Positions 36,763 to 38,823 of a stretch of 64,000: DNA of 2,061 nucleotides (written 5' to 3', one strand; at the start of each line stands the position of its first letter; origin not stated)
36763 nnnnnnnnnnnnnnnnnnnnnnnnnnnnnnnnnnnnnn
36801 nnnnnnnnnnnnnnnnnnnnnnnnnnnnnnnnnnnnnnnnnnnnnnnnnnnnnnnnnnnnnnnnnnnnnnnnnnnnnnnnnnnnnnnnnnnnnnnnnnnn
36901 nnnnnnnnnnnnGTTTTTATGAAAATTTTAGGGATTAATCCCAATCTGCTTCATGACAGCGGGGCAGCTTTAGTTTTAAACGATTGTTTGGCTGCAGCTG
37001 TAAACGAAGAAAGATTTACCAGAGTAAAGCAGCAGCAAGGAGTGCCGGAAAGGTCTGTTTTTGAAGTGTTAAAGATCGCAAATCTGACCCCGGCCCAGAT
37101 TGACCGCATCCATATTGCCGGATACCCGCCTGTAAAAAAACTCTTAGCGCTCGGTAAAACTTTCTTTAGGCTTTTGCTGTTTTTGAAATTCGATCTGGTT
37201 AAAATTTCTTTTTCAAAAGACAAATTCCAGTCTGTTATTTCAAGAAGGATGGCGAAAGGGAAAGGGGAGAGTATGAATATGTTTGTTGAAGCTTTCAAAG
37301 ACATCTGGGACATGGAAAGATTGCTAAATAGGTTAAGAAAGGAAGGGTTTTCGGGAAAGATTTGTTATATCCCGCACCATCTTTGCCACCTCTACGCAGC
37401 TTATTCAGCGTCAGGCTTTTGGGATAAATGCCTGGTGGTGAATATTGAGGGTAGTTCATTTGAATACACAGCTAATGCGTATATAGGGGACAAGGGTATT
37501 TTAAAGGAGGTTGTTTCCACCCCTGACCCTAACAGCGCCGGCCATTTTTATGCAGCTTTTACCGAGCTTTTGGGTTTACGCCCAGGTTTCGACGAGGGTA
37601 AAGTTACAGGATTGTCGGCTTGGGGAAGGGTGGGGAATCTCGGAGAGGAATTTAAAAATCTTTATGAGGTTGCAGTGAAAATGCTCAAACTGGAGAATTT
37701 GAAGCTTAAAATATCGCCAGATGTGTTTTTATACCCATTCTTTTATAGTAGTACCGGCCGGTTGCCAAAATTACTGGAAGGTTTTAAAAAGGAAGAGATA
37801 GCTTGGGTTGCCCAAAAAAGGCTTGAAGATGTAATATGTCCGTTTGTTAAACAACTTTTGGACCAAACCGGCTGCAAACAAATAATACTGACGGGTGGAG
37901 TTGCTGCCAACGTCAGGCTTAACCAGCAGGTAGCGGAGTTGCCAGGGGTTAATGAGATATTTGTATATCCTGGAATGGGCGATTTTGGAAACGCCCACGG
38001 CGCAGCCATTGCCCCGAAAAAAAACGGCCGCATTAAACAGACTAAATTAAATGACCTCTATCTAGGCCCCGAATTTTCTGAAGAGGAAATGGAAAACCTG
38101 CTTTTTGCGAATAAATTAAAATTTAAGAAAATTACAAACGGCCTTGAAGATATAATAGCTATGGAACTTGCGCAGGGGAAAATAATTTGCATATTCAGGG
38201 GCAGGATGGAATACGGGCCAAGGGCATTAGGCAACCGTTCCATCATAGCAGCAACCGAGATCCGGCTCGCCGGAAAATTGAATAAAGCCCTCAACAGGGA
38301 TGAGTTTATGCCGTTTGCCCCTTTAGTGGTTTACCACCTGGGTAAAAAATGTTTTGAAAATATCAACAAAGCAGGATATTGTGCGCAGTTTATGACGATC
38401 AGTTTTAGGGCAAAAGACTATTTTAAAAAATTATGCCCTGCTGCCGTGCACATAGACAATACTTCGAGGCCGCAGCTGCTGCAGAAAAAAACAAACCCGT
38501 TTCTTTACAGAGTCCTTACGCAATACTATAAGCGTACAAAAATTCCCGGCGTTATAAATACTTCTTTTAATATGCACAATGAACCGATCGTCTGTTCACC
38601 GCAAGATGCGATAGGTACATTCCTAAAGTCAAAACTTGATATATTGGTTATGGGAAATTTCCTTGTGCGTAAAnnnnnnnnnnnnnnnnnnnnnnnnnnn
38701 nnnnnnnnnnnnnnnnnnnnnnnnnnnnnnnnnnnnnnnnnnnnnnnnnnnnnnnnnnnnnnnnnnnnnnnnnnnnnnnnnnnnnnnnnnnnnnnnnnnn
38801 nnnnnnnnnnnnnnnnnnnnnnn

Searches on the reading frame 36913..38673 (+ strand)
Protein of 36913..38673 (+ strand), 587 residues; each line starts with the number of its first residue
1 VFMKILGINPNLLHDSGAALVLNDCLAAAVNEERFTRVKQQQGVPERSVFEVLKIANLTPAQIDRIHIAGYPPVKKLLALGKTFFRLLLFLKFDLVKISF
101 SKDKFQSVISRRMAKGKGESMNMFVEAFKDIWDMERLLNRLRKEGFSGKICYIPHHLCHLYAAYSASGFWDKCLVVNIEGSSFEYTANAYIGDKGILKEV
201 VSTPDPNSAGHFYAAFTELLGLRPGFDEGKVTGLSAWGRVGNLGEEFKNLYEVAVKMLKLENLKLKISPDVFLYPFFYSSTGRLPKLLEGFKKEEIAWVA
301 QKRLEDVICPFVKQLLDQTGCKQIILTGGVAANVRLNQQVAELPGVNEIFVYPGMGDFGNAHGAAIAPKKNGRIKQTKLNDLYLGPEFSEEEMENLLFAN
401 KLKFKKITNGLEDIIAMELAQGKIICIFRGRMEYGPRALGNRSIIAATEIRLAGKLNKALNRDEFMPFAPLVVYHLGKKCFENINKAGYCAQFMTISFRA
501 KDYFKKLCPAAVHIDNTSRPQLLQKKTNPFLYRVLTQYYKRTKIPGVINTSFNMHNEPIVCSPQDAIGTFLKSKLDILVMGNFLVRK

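Call 29: search_protein_families(library=pfam, proteins=[window:36913-38673:+], max_evalue=0.001)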
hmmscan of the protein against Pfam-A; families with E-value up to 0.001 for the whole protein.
window:36913-38673:+ (587 aa): 4 families
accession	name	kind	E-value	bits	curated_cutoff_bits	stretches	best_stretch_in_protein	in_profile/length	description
PF16861.10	Carbam_trans_C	-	7.8e-54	182.2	27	1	416-587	1-170/170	Carbamoyltransferase C-terminus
PF02543.21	Carbam_trans_N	-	2.7e-37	129.4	24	1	4-366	1-346/346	Carbamoyltransferase N-terminus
PF22521.2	HypF_C_2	-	1.4e-05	25.4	27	1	286-342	159-215/241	Carbamoyltransferase, Kae1-like Domain, second subdomain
PF00814.31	TsaD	-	4.6e-05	23.7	24.8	1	274-344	175-241/264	tRNA N6-adenosine threonylcarbamoyltransferase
